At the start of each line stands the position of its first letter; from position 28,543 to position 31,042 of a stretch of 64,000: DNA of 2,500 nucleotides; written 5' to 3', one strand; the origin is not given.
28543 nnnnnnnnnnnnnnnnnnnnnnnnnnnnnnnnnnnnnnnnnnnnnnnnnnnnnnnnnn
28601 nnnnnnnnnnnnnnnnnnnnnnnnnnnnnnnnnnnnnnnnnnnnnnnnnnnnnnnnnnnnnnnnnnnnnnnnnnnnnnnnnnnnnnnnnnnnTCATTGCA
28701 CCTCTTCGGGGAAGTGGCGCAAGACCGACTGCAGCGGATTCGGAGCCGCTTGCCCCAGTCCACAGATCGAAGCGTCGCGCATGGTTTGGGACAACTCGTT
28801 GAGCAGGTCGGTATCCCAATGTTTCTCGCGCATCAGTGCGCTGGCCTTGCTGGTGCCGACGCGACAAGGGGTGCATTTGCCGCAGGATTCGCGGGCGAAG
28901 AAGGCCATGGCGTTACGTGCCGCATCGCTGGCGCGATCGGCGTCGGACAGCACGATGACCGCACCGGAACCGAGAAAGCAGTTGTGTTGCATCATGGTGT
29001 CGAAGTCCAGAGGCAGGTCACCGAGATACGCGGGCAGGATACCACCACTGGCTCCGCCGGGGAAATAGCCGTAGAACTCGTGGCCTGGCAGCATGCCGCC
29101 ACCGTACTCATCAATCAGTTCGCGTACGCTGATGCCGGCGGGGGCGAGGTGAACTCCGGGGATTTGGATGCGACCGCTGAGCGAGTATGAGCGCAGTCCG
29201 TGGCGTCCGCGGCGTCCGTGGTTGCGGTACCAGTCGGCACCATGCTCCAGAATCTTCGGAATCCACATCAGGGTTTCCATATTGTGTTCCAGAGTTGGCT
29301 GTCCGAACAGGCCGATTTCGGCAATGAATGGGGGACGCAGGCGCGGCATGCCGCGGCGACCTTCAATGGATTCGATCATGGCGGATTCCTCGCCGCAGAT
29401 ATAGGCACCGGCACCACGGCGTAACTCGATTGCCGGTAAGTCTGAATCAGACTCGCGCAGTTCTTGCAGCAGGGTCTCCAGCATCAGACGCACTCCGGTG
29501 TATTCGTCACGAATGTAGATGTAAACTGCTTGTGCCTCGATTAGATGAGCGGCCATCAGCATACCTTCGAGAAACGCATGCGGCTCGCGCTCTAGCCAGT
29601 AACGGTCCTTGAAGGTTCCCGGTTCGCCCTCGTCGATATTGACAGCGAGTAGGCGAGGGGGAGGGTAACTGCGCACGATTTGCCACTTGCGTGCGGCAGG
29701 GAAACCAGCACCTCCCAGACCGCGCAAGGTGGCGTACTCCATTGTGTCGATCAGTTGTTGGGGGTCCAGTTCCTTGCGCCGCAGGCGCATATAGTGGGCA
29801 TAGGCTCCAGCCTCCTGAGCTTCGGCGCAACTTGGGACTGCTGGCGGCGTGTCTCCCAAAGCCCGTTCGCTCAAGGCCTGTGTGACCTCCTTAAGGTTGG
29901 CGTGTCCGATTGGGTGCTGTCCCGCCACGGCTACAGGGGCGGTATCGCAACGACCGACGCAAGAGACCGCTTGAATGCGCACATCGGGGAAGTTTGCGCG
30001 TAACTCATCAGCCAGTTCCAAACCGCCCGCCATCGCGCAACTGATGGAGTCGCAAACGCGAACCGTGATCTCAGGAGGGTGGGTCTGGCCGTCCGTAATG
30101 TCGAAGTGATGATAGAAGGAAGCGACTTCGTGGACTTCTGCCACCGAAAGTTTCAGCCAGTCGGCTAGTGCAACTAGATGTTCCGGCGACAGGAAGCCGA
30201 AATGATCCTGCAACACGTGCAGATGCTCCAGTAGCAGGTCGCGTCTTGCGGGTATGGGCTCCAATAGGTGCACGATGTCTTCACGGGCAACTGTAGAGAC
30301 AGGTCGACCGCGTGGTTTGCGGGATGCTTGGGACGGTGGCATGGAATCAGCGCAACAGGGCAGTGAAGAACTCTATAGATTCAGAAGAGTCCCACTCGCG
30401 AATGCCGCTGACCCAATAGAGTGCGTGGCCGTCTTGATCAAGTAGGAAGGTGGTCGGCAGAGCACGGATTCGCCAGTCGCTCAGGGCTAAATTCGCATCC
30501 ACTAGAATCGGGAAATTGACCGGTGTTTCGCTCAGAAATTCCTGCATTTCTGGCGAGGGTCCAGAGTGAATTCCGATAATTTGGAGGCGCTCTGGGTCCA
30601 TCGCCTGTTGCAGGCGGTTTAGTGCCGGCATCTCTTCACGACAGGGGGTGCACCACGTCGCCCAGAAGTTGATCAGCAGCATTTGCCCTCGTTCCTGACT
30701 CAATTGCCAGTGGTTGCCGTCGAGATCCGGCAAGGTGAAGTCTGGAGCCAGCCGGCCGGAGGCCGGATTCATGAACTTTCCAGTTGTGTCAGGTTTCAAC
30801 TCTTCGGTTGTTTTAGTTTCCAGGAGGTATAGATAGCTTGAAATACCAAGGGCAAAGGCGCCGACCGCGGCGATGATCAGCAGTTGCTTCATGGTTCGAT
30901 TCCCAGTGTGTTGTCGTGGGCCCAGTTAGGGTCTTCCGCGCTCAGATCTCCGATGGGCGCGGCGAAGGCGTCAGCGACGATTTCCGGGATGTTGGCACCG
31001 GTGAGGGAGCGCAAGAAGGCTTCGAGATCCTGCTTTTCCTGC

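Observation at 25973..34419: Eight-kb co-directional cluster mtoX-SCO1/senC-mauG-tlpA-fdsGB-fdsA couples methanethiol oxidation to formate oxidation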

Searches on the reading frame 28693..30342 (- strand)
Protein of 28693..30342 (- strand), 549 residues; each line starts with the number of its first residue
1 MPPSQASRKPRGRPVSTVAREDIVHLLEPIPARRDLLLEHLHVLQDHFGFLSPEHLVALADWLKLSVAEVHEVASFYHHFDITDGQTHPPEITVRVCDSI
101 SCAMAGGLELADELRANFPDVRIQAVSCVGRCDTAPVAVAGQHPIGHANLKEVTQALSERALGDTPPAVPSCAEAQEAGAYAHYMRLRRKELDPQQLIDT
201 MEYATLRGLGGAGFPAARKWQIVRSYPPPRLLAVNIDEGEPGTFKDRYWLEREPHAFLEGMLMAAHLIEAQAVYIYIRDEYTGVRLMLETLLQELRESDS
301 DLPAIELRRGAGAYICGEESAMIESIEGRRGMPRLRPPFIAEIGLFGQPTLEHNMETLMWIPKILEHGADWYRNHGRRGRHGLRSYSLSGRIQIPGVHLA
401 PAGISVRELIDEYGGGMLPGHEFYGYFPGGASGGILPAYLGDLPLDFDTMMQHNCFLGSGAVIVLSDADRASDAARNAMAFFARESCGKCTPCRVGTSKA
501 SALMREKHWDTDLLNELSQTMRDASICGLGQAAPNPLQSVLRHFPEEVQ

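Call 4: search_protein_families(library=pfam, proteins=[window:28693-30342:-])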
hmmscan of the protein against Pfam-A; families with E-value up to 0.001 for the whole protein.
window:28693-30342:- (549 aa): 3 families
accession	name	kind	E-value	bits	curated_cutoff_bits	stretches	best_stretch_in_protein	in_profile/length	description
PF01512.22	Complex1_51K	-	1.7e-37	129.1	31.2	1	204-362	4-149/150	Nuo51 FMN-binding domain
PF10589.14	NADH_4Fe-4S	-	6.9e-25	87.2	23.5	1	473-548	1-82/85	NADH-ubiquinone oxidoreductase-F iron-sulfur binding region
PF01257.25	2Fe-2S_thioredx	-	2.1e-21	76.8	24.8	1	27-158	5-142/145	Thioredoxin-like [2Fe-2S] ferredoxin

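Call 5: search_protein_families(library=ncbifam, proteins=[window:28693-30342:-])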
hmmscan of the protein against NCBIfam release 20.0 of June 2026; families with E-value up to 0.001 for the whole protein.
window:28693-30342:- (549 aa): 15 families
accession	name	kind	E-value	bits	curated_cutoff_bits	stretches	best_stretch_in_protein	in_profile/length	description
TIGR01959.1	nuoF_fam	equivalog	5.1e-105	351.2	558.65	1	174-548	16-406/410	NADH-quinone oxidoreductase subunit NuoF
NF010120.0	PRK13596.1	equivalog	1e-89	301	389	1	174-548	22-413/433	NADH-quinone oxidoreductase subunit NuoF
NF008436.0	PRK11278.1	equivalog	7.2e-72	242.7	749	1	189-548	43-422/448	NADH-quinone oxidoreductase subunit NuoF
TIGR01958.1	nuoE_fam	subfamily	1.7e-17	63.9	142.4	1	31-155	10-142/148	NADH-quinone oxidoreductase subunit NuoE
NF005722.0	PRK07539.1-2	equivalog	3.5e-17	62.9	141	1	16-159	6-155/157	NADH-quinone oxidoreductase subunit NuoE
NF004638.0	PRK05988.1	equivalog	2.6e-16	59.8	198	1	30-158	21-155/159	formate dehydrogenase subunit gamma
NF005747.0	PRK07571.1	equivalog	4.4e-15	55.8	224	1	32-157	34-165/173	bidirectional hydrogenase complex protein HoxE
NF005721.0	PRK07539.1-1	equivalog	1.7e-10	40.6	308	1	19-137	30-154/292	NADH-quinone oxidoreductase subunit NuoE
NF005723.0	PRK07539.1-3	equivalog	7e-10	39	226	1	33-142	22-137/158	NADH-quinone oxidoreductase subunit NuoE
TIGR04481.1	PR_assoc_PrdC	equivalog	1.5e-09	37.2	490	1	194-330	73-199/425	proline reductase-associated electron transfer protein PrdC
NF005725.0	PRK07539.1-5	equivalog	1.7e-09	37.6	220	1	20-143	22-154/174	NADH-quinone oxidoreductase subunit NuoE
TIGR01945.1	rnfC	subfamily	1.9e-09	36.6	245.95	1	151-329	79-247/435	RnfABCDGE type electron transport complex subunit C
NF003454.1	PRK05035.1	equivalog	3.1e-09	35.9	345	1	190-328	119-249/556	electron transport complex subunit RsxC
NF005724.0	PRK07539.1-4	equivalog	1.6e-05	24.9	280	1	42-166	47-178/240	NADH-quinone oxidoreductase subunit NuoE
NF009040.0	PRK12373.1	equivalog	0.00038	20.3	514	0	45-141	47-150/400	NADH-quinone oxidoreductase subunit E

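Call 22: search_solved_structures(query=window:28693-30342:-, max_evalue=1e-20)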
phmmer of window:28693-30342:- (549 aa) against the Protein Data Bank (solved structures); distinct sequences matched with E-value up to 1e-20: 61 (the best 60 are shown).
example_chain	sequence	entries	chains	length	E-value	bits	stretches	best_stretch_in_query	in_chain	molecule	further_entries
7e5z_B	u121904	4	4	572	6.7e-188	628.8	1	7-546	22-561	Tungsten-containing formate dehydrogenase beta subunit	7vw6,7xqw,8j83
9bov_B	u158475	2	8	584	8e-86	291.8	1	190-547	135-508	NADH dehydrogenase (Quinone)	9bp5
7t2r_B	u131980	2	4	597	2.8e-85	290.1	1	183-547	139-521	NiFe hydrogenase subunit B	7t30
8oh5_B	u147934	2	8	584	5.3e-84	285.8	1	187-548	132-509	NAD-reducing hydrogenase subunit HoxF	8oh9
7p5h_B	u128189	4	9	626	8.2e-84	285.2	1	190-547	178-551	Fe-hydrogenase, subunit beta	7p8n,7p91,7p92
7q4v_B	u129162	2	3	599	4.2e-83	282.9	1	184-548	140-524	Iron hydrogenase HydB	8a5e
8a6t_B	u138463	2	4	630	5.3e-83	282.5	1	188-548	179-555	Electron bifurcating hydrogenase subunit HydB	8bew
9n5u_B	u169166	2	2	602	2.9e-82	280.1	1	179-547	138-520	NfnB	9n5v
7q4w_B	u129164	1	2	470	9.9e-82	278.3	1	191-548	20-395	Iron hydrogenase HydB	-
6q9c_B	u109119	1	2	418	2.1e-78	267.4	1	167-547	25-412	NADH-quinone oxidoreductase subunit F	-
7q5y_C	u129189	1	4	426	2.2e-78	267.3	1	167-547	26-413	NADH-quinone oxidoreductase subunit F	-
6hl2_B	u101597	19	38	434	2.4e-78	267.2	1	167-547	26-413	NADH-quinone oxidoreductase subunit F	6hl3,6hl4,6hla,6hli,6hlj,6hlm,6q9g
9fdj_B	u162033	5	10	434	4.5e-78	266.3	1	167-547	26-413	NADH-quinone oxidoreductase subunit F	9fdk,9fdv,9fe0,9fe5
6q9k_B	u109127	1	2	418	5.4e-78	266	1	167-547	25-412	NADH-quinone oxidoreductase subunit F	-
6r7p_B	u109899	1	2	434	6.1e-78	265.8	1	167-547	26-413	NADH-quinone oxidoreductase subunit F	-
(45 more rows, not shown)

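Call 33: find_related_loci(query=window:28693-30342:-, collection=metagenome_contigs, flank=10000)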
Query window:28693-30342:- (549 aa) in metagenome_contigs; peptide patterns used: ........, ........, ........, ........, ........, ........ (x = any residue, [..] = any of these).
100 stretches matched a pattern; 13 encode a relative of the query (tblastn E <= 1e-3); 13 distinct loci.
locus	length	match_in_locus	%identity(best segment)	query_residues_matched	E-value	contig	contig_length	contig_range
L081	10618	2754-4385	57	9-549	0e+0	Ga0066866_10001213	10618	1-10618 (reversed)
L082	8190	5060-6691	57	9-549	0e+0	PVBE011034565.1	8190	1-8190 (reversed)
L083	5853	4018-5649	56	9-549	0e+0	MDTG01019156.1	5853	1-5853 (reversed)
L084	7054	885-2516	56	9-549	0e+0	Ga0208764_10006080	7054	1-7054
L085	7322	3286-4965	56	1-549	0e+0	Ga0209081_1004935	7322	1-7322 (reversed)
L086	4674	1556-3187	58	9-549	0e+0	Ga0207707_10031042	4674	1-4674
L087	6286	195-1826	58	9-549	0e+0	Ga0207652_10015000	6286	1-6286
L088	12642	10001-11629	56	12-549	0e+0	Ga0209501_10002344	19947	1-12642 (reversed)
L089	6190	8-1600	59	22-549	0e+0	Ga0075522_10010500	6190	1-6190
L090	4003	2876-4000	55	9-380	4e-122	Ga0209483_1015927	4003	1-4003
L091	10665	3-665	67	329-549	5e-100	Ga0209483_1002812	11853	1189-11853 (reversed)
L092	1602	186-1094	50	8-308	4e-87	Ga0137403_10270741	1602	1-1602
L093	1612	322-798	47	12-167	2e-41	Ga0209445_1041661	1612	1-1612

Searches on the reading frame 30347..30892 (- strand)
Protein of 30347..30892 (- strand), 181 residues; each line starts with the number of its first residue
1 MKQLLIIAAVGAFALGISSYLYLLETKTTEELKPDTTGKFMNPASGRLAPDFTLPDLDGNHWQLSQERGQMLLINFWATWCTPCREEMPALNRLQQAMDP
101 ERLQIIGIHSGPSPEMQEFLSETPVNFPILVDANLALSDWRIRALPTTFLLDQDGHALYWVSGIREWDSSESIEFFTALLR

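Call 4: search_protein_families(library=pfam, proteins=[window:30347-30892:-])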
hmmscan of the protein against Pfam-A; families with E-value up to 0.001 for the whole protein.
window:30347-30892:- (181 aa): 6 families
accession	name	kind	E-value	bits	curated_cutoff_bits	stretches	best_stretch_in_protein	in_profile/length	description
PF00578.27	AhpC-TSA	-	1.1e-24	87.1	26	1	46-156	2-120/124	AhpC/TSA family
PF08534.16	Redoxin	-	7.7e-20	71.6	26.6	1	45-156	2-127/148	Redoxin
PF13905.12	Thioredoxin_8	-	6.8e-10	39.6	27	1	69-155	1-92/94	Thioredoxin-like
PF00085.26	Thioredoxin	-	2.3e-07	31.2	23.5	1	68-100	17-49/103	Thioredoxin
PF13098.12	Thioredoxin_2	-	0.00018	22.2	27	1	67-163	3-93/104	Thioredoxin-like domain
PF00255.25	GSHPx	-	0.00032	20.7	27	1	52-108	4-59/108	Glutathione peroxidase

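Call 5: search_protein_families(library=ncbifam, proteins=[window:30347-30892:-])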
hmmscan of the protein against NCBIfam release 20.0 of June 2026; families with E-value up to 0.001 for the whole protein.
window:30347-30892:- (181 aa): 17 families
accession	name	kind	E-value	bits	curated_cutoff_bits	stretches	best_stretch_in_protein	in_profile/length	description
NF002854.0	PRK03147.1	subfamily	2.9e-26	92.4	170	1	45-163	38-158/176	thiol-disulfide oxidoreductase ResA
NF047696.1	ThlDiSintTplARhiz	equivalog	3.7e-26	92.3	230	1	45-178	73-214/219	thiol:disulfide interchange protein TlpA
TIGR00385.1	dsbE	subfamily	4.5e-15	55.7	123.15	1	45-164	36-157/173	DsbE family thiol:disulfide interchange protein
NF041054.1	WAxxUGC_long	equivalog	2.4e-14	53.4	300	1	32-139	69-175/354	ResA-like WAxxUGC motif-containing protein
NF041202.1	StoA_CxxC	exception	3.8e-14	52.9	210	1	49-156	33-143/163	endospore biogenesis thiol-disulfide oxidoreductase StoA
NF006960.0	PRK09437.1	equivalog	5.2e-09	36.2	140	1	45-138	6-100/156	thioredoxin-dependent thiol peroxidase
TIGR01068.1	thioredoxin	equivalog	1.4e-08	34.8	96.8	1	66-99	11-44/101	thioredoxin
NF040769.1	SelL_rel_redox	subfamily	2.6e-07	30.4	120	1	49-136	3-93/173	SelL-related redox protein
NF011941.0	PRK15412.1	equivalog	1.2e-06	28.1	359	1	37-159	33-157/185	thiol:disulfide interchange protein DsbE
TIGR02661.1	MauD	equivalog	5.5e-06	26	188.6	1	42-157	45-159/189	methylamine dehydrogenase accessory protein MauD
NF008229.0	PRK10996.1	equivalog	3.4e-05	23.6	125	1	70-96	53-79/141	thioredoxin TrxC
NF010625.0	PRK14018.1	equivalog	0.0003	19.4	522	1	63-163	50-158/521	bifunctional peptide-methionine (S)-S-oxide reductase MsrA/peptide-methionine (R)-S-oxide reductase MsrB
TIGR01126.1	pdi_dom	equivalog_domain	0.00034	20.8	107.2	0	67-103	12-50/105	protein disulfide-isomerase domain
NF053650.1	PerredPrxQDein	equivalog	0.00039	20.4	260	1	50-134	2-86/148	thioredoxin-dependent peroxiredoxin PrxQ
NF047697.1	ThioredTrxAClost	equivalog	0.00041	20.5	140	1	67-97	15-45/105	thioredoxin TrxA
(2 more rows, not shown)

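Call 50: search_solved_structures(query=window:30347-30892:-, max_evalue=1e-8)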
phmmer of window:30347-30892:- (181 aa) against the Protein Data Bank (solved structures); distinct sequences matched with E-value up to 1e-8: 27.
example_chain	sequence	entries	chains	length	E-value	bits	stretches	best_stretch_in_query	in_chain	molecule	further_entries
3kcm_A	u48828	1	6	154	1.2e-27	100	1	49-177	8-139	Thioredoxin family protein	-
3hdc_A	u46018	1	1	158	4.4e-23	85.1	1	45-178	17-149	Thioredoxin family protein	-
4nmu_A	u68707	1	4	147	1.3e-20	77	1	46-165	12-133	Thiol-disulfide oxidoreductase ResA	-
1st9_A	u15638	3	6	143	2.3e-20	76.2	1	46-164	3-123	Thiol-disulfide oxidoreductase resA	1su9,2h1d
2f9s_A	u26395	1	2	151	2.7e-20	76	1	46-164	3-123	Thiol-disulfide oxidoreductase resA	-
2h1b_A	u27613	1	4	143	6e-20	74.8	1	46-164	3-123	Thiol-disulfide oxidoreductase resA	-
1jfu_A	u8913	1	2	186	2.8e-19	72.7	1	44-177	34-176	THIOL:DISULFIDE INTERCHANGE PROTEIN TLPA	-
3c71_A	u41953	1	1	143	4.2e-19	72.1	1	46-164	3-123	Thiol-disulfide oxidoreductase resA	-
2h19_A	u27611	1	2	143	4.2e-19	72.1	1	46-164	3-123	Thiol-disulfide oxidoreductase resA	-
2h1a_A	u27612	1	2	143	4.2e-19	72.1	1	46-164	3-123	Thiol-disulfide oxidoreductase resA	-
3gl3_A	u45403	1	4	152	1.1e-18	70.8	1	45-169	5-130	Putative Thiol:disulfide interchange protein DsbE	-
3c73_A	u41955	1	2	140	1.4e-18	70.4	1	49-164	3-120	Thiol-disulfide oxidoreductase resA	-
4txo_C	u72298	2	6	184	7e-18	68.1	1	44-177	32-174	Thiol:disulfide interchange protein TlpA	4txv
2h1g_A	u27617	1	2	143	7.8e-18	68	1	46-164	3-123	Thiol-disulfide oxidoreductase resA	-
2yp6_A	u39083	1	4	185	9.2e-18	67.7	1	25-156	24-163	THIOREDOXIN FAMILY PROTEIN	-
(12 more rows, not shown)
